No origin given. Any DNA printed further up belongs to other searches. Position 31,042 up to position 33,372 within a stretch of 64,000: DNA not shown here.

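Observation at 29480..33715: Lower-GC islet between fic and traG encoding a DEDDh exonuclease-BRCT fusion, a Zn-ribbon protein and an excisionase-HTH-SF2 helicase fusion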

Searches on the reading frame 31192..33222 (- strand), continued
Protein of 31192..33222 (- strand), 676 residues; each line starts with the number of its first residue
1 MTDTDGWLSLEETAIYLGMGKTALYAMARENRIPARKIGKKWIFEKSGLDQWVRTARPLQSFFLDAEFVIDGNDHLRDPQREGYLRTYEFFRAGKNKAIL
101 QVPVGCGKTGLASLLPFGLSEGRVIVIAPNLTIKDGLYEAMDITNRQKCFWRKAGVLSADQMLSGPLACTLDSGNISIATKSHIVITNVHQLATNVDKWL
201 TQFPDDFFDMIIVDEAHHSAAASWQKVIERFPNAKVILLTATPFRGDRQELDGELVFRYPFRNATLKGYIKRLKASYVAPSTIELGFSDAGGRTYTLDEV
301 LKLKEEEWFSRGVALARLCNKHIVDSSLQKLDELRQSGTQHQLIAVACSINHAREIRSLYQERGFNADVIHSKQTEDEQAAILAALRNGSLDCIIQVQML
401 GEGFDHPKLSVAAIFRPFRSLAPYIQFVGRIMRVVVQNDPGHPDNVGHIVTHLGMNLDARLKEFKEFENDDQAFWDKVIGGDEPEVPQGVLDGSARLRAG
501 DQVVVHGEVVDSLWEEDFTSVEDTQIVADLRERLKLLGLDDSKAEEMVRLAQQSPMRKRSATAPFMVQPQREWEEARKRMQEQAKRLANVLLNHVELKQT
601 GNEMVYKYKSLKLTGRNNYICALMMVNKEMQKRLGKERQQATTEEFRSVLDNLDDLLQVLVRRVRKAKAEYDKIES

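Call 27: find_encoding_contigs(protein=P0089, flank=8000, max_places=2)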
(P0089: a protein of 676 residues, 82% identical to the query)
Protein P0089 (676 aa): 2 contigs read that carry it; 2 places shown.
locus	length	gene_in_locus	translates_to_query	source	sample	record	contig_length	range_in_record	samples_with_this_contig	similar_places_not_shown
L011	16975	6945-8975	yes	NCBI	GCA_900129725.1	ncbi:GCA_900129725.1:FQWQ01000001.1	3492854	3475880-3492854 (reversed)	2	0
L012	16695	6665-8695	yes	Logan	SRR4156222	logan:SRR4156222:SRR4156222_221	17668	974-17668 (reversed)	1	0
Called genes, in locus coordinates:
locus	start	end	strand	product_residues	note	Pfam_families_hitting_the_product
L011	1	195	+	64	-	PF01695:IstB_IS21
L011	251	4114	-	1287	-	PF00353:HemolysinCabind (weak), PF17963:Big_9, PF00353:HemolysinCabind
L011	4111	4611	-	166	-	-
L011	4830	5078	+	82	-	-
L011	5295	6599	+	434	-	PF20172:DUF6538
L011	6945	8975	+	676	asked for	PF12728:HTH_17, PF00270:DEAD, PF04851:ResIII, PF18766:SWI2_SNF2 (faint), PF00271:Helicase_C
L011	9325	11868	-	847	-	PF00270:DEAD, PF00271:Helicase_C (weak)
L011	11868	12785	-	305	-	PF08878:HamA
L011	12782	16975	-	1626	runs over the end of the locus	PF13156:Mrr_cat_2, PF00270:DEAD, PF04851:ResIII, PF00271:Helicase_C, PF22240:ISP_coupler, PF02384:N6_Mtase (weak), PF07669:Eco57I (weak), PF18135:Type_ISP_C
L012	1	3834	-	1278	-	?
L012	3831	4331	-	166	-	-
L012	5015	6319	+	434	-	PF20172:DUF6538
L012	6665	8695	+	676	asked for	PF12728:HTH_17, PF00270:DEAD, PF04851:ResIII, PF18766:SWI2_SNF2 (faint), PF00271:Helicase_C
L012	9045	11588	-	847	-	PF00270:DEAD, PF00271:Helicase_C (weak)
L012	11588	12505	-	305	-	PF08878:HamA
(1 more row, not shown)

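Call 28: find_encoding_contigs(protein=P0111, flank=8000, max_places=2)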
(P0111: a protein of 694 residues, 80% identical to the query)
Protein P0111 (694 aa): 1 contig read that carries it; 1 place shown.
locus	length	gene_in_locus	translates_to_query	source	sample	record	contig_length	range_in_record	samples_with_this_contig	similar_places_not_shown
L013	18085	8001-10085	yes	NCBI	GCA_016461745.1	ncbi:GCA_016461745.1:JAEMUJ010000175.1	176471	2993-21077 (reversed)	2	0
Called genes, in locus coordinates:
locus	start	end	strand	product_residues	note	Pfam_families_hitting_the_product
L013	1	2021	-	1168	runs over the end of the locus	PF12860:PAS_7, PF00512:HisKA, PF02518:HATPase_c, PF00072:Response_reg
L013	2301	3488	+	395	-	PF03054:tRNA_Me_trans, PF20259:tRNA_Me_trans_M, PF20258:tRNA_Me_trans_C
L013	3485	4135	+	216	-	PF01209:Ubie_methyltran, PF13489:Methyltransf_23, PF13847:Methyltransf_31, PF08241:Methyltransf_11, PF08242:Methyltransf_12, PF13649:Methyltransf_25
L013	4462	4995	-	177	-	-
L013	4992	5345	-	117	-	PF01381:HTH_3 (weak)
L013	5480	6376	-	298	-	PF07963:N_methyl, PF13385:Laminin_G_3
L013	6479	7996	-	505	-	-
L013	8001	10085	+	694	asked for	PF12728:HTH_17, PF00270:DEAD, PF04851:ResIII, PF18766:SWI2_SNF2 (weak), PF00271:Helicase_C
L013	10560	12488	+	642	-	PF02195:ParB_N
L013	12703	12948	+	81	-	-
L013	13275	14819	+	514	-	PF00239:Resolvase, PF07508:Recombinase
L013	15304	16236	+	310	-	PF21818:DUF6884 (weak)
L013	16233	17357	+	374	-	PF14072:DndB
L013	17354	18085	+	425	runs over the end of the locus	-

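Call 29: find_encoding_contigs(protein=P0020, flank=8000, max_places=4)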
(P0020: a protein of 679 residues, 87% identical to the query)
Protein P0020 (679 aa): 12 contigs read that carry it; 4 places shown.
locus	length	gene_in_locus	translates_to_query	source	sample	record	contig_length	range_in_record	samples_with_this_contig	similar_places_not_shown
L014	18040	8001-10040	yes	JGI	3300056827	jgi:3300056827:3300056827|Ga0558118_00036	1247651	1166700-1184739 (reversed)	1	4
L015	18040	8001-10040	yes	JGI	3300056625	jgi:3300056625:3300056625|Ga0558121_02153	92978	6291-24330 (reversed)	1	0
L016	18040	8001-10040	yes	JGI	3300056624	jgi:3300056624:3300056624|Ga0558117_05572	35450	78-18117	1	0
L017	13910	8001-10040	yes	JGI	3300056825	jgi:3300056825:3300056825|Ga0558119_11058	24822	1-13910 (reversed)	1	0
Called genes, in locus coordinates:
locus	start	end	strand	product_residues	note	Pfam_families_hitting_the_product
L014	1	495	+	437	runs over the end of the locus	PF10923:BrxC_BrxD, PF13191:AAA_16 (faint)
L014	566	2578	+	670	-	PF00270:DEAD, PF00271:Helicase_C, PF22590:Cas3-like_C_2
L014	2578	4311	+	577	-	PF02463:SMC_N, PF11398:DUF2813 (weak), PF13175:AAA_15 (weak), PF13476:AAA_23, PF13304:AAA_21, PF13175:AAA_15 (weak)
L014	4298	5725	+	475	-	PF01443:Viral_helicase1 (faint), PF13245:AAA_19, PF00580:UvrD-helicase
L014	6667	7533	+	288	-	PF12834:Phage_int_SAM_2, PF12835:Integrase_1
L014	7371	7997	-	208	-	-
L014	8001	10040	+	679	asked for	PF12728:HTH_17, PF04851:ResIII, PF00270:DEAD, PF18766:SWI2_SNF2 (faint), PF00271:Helicase_C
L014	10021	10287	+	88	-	-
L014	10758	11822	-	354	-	PF06067:DUF932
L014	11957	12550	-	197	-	PF04002:RadC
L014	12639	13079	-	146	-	PF12101:DUF3577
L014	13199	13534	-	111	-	-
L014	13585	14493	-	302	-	PF08900:AcaB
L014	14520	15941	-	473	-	-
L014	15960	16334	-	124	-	-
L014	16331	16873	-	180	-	PF11198:DUF2857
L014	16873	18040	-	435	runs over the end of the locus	PF02195:ParB_N (faint)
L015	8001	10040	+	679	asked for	PF12728:HTH_17, PF04851:ResIII, PF00270:DEAD, PF18766:SWI2_SNF2 (faint), PF00271:Helicase_C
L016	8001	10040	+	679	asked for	PF12728:HTH_17, PF04851:ResIII, PF00270:DEAD, PF18766:SWI2_SNF2 (faint), PF00271:Helicase_C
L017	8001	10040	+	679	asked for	PF12728:HTH_17, PF04851:ResIII, PF00270:DEAD, PF18766:SWI2_SNF2 (faint), PF00271:Helicase_C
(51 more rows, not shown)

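Call 30: find_related_loci(query=window:31192-33222:-, collection=genome_contigs, flank=10000)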
Query window:31192-33222:- (676 aa) in genome_contigs; peptide patterns used: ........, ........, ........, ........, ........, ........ (x = any residue, [..] = any of these).
146 stretches matched a pattern; 98 encode a relative of the query (tblastn E <= 1e-3); the best 80 are kept; 80 distinct loci.
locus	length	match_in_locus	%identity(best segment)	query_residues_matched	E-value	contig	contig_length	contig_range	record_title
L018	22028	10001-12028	96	1-676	0e+0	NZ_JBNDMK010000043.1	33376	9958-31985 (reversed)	Paraburkholderia sp. GAS41 Ga0573055_43, whole genome shotgun sequence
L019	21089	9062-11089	95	1-676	0e+0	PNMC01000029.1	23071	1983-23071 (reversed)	MAG: Parvibaculum sp. isolate DS1.004 DS1_1000859_23071, whole genome shotgun sequence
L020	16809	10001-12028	94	1-676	0e+0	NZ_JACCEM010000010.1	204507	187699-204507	Parapusillimonas granuli strain LMG 24012 NODE_10_length_204590_cov_74.513095, whole genome shotgun sequence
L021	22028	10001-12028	95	1-676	0e+0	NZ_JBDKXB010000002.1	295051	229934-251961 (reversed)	Thioalkalicoccus limnaeus strain Um2 assembly_contig_2, whole genome shotgun sequence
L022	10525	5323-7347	88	1-676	0e+0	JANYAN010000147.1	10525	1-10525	MAG: Burkholderiales bacterium isolate GL140_5_metabat_307_sub GL140_5_k141_1432747, whole genome shotgun sequence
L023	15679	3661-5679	88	1-673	0e+0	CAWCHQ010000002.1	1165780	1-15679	MAG: uncultured proteobacterium isolate MFD09603.bin.1.317 genome assembly, contig: contig_16513, whole genome shotgun s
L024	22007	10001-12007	85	5-673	0e+0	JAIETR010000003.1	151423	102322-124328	MAG: Qipengyuania sp. isolate time.spades.CONCOCT.2.5kb_019 c_000000000001, whole genome shotgun sequence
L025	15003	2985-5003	87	1-673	0e+0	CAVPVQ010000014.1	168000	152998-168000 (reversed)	MAG: uncultured Alphaproteobacteria bacterium isolate MFD00082.bin.1.161 genome assembly, contig: contig_2596, whole gen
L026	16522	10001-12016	83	1-673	0e+0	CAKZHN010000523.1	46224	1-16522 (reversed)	MAG TPA_asm: uncultured Rhodoplanes sp. isolate SRR6145091_bin.7_CONCOCT_v1.1_MAG genome assembly, contig: ERZ1023350.51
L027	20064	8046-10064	82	1-673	0e+0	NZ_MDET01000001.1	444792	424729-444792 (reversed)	Manganibacter manganicus strain JH-7 JH-7_scaffold1, whole genome shotgun sequence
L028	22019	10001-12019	82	1-673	0e+0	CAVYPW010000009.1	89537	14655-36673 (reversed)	MAG: uncultured Alphaproteobacteria bacterium isolate MFD05512.bin.1.45 genome assembly, contig: contig_47715, whole gen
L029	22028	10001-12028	82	1-676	0e+0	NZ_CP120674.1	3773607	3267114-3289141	Nitratireductor sp. L15S-10 chromosome, complete genome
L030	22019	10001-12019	82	1-673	0e+0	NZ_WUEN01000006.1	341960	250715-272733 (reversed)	Rhizobium leguminosarum strain JHI2451 NODE_6_length_341960_cov_11.604041, whole genome shotgun sequence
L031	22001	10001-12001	81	7-673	0e+0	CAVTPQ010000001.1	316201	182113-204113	MAG: uncultured Alphaproteobacteria bacterium isolate MFD03323.bin.1.108 genome assembly, contig: contig_19058, whole ge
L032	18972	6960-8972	82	6-676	0e+0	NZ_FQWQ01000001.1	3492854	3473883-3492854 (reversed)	Chryseolinea serpens strain DSM 24574, whole genome shotgun sequence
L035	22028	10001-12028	79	1-676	0e+0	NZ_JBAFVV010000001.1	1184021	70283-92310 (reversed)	Xanthobacter autotrophicus DSM 431 strain 14g Contig001, whole genome shotgun sequence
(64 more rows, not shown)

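Call 35: search_solved_structures(query=window:31192-33222:-, max_evalue=0.001, show_alignments=0)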
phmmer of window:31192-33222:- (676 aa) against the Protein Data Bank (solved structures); distinct sequences matched with E-value up to 0.001: 16.
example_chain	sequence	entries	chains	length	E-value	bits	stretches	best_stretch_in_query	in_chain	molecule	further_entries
7clg_A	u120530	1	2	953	2.4e-12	49.4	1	197-434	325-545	Putative helicase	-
6jde_B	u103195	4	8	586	4.3e-09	38.6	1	76-435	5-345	Putative DNA repair helicase RadD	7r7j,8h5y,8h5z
3h1t_A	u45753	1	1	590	1.2e-08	37.1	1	201-301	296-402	Type I site-specific restriction-modification system, R (Restriction) subunit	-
6p4f_A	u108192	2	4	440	1.9e-08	36.5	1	207-433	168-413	DNA-dependent ATPase XPBII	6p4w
5tnu_A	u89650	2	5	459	2.2e-08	36.2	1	207-433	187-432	DNA-dependent ATPase XPBII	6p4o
5dtu_A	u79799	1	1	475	1.6e-06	30.1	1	327-433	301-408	Prp28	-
6p66_A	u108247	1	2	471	2.2e-06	29.6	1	322-433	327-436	DNA repair protein RAD25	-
2fwr_A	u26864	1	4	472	2.3e-06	29.6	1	322-433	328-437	DNA repair protein RAD25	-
1c4o_A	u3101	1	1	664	6.6e-06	28.1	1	333-432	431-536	DNA NUCLEOTIDE EXCISION REPAIR ENZYME UVRB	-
1d2m_A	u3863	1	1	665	6.6e-06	28.1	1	333-432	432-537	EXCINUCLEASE ABC SUBUNIT B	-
2fzl_A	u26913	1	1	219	4.4e-05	25.4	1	323-433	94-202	DNA repair protein RAD25, XPB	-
2d7d_A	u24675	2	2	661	0.00024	22.9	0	349-483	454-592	UvrABC system protein B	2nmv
3v4r_A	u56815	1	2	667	0.00024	22.9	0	349-483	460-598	UvrABC system protein B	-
6o8h_A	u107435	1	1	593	0.00081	21.2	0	344-433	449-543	UvrABC system protein B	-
6o8g_A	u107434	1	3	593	0.00097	20.9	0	344-433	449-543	UvrABC system protein B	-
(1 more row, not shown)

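Call 48: search_protein_families(library=pfam, alignment_id=A3, max_evalue=0.00001)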
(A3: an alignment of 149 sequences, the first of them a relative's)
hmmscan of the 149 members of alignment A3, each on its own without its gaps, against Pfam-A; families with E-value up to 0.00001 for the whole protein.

A. member 1, L003:4895-5527:+ (211 aa): 0 families

B. families by the number of members that match (of 149 scanned): 107 families (the first 25 are shown)
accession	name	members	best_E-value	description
PF02463.25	SMC_N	3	6.1e-57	RecF/RecN/SMC N terminal domain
PF00239.26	Resolvase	3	7e-36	Resolvase, N terminal domain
PF13304.12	AAA_21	3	7.6e-19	AAA domain, putative AbiEii toxin, Type IV TA system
PF07508.19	Recombinase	3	2.2e-18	Recombinase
PF12686.12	DUF3800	3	2.3e-13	Protein of unknown function (DUF3800)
PF02086.21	MethyltransfD12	2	4.5e-60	D12 class N6 adenine-specific DNA methyltransferase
PF18818.7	MPTase-PolyVal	2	6.4e-51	Zincin-like metallopeptidase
PF01555.25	N6_N4_Mtase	2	3.6e-48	DNA methylase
PF08401.16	ArdcN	2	1.2e-42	N-terminal domain of anti-restriction factor ArdC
PF01170.24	UPF0020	2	1.6e-41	RMKL-like, methyltransferase domain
PF00589.27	Phage_integrase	2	6.1e-31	Phage integrase family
PF00270.35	DEAD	2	4.4e-23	DEAD/DEAH box helicase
PF02518.31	HATPase_c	2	2.2e-20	Histidine kinase-, DNA gyrase B-, and HSP90-like ATPase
PF00271.37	Helicase_C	2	1.2e-17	Helicase conserved C-terminal domain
PF12728.13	HTH_17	2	5.7e-14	Helix-turn-helix domain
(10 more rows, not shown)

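Call 50: search_protein_families(library=padloc, alignment_id=A3, max_evalue=1e-10)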
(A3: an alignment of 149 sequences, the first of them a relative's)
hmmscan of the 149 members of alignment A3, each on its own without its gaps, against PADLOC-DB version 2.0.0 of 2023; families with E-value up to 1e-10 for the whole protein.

A. member 1, L003:4895-5527:+ (211 aa): 0 families

B. families by the number of members that match (of 149 scanned): 233 families (the first 25 are shown)
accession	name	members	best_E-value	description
PDLC04135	mad3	3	7.8e-59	mads_3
PDLC03928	PsyrT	2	4e-293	-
PDLC03294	MTase_II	2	3.9e-98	Type II methyltransferase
PDLC03735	oMTase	2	7.4e-96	orphan methyltransferase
PDLC03261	MTase_II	2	1.8e-79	Type II methyltransferase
PDLC03729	oMTase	2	9e-62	orphan methyltransferase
PDLC03266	MTase_II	2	3.5e-60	Type II methyltransferase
PDLC03387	MTase_II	2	6.7e-48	Type II methyltransferase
PDLC03302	MTase_II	2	3.8e-47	Type II methyltransferase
PDLC03353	MTase_II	2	4.8e-47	Type II methyltransferase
PDLC03371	MTase_II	2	4.6e-40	Type II methyltransferase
PDLC03351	MTase_II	2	7e-39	Type II methyltransferase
PDLC03350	MTase_II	2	6.5e-35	Type II methyltransferase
PDLC03299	MTase_II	2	4.2e-34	Type II methyltransferase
PDLC03247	MTase_II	2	8.3e-32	Type II methyltransferase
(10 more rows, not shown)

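Call 52: predict_structure(alignment_id=A2)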
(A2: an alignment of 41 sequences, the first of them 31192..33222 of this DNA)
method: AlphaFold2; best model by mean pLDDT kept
length: 676 residues; sequences in the alignment: 41
mean_pLDDT: 59.9   pTM: 0.37
mean pLDDT of the five models: 59.9, 57.7, 55.2, 53.0, 52.6
residues with pLDDT >= 90: 20; 70-90: 249; 50-70: 183; < 50: 224
segments of 3 or more residues with pLDDT < 50: 1-3, 104-108, 242-249, 261-316, 338-341, 398-487, 489-491, 493-523, 553-569
pLDDT, mean of each block of 10 residues (from residue 1): 63 75 78 80 80 59 67 69 82 83 52 70 76 52 63 67 60 62 74 73 83 66 80 83 44 67 34 29 31 40 37 44 61 53 51 69 76 69 62 53 27 26 32 36 32 34 35 32 38 34 28 27 57 70 65 33 32 75 90 87 82 83 90 81 83 90 87 74
secondary structure, 60 per line:
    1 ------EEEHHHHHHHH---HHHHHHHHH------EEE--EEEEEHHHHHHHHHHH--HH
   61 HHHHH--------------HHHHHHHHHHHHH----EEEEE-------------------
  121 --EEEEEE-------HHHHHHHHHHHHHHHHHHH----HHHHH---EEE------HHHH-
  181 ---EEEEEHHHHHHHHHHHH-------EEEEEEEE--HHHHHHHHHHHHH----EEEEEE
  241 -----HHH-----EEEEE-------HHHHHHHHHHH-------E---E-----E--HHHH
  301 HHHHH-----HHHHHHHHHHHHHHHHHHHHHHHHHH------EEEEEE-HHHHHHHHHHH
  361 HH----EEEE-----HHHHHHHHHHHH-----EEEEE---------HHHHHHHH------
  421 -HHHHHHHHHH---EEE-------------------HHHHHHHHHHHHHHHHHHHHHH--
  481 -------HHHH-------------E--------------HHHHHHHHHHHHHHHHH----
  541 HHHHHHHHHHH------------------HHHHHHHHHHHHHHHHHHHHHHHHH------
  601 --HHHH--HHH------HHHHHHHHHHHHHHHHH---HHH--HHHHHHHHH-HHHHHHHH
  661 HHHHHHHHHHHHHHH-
elements in order (helices of 4 or more, strands of 3 or more residues): E7-9 H10-17 H21-29 E36-38 E41-45 H46-56 H59-65 H80-92 E97-101 E123-128 H136-154 H159-163 E167-169 H176-179 E184-188 H189-200 E208-215 H218-230 E235-240 E254-258 H266-276 H297-305 H311-336 E343-348 H350-362 E367-370 H376-387 E393-397 H407-414 H422-431 E435-437 H457-478 H488-491 H520-536 H541-551 H570-594 H603-606 H618-634 H643-651 H653-675
